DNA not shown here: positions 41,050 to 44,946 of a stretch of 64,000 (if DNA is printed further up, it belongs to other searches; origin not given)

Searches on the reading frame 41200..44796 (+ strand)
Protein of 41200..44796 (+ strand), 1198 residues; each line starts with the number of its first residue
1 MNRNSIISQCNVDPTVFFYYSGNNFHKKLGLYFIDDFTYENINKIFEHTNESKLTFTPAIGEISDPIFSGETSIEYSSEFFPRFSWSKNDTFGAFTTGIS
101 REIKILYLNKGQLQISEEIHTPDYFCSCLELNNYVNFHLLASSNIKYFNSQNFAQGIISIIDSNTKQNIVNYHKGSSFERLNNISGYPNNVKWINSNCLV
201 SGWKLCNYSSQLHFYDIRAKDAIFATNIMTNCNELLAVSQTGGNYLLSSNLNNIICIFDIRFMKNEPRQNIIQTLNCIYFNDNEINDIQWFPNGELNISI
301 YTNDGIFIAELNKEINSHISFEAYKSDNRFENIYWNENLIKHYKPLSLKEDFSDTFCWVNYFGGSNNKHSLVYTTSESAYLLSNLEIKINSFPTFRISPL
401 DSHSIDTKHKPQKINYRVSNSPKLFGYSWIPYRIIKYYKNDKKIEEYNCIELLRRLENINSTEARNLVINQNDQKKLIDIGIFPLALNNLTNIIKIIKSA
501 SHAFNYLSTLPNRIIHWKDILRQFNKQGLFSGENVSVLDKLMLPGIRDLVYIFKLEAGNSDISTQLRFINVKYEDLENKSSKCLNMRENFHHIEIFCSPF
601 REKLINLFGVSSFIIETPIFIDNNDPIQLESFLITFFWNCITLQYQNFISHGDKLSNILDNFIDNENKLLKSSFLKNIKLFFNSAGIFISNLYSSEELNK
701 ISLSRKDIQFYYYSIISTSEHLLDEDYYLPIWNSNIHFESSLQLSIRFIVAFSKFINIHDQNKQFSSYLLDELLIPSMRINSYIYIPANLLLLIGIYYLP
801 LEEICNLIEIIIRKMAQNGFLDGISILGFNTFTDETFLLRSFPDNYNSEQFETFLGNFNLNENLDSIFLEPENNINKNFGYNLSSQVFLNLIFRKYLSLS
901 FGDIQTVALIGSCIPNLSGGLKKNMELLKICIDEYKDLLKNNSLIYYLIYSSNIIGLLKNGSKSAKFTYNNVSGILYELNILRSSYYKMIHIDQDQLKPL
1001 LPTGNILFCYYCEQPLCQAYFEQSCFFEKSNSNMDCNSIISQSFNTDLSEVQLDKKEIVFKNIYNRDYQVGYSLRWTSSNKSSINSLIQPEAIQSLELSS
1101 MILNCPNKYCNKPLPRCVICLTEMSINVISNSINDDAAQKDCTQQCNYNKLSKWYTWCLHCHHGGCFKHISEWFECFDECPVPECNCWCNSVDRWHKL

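Call 3: search_protein_families(library=pfam, proteins=[window:41200-44796:+], max_evalue=1)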
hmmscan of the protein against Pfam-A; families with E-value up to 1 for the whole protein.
window:41200-44796:+ (1198 aa): 3 families
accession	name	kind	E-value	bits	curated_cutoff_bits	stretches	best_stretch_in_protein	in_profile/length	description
PF17034.11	zinc_ribbon_16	-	1.9e-14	54.4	27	1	1104-1190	40-123/125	Zinc-ribbon like family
PF25174.1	Beta-prop_THOC3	-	0.0067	15.9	305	1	209-309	68-156/272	THOC3 beta-propeller domain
PF16177.11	ACAS_N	-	0.045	14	27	1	282-299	35-52/55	Acetyl-coenzyme A synthetase N-terminus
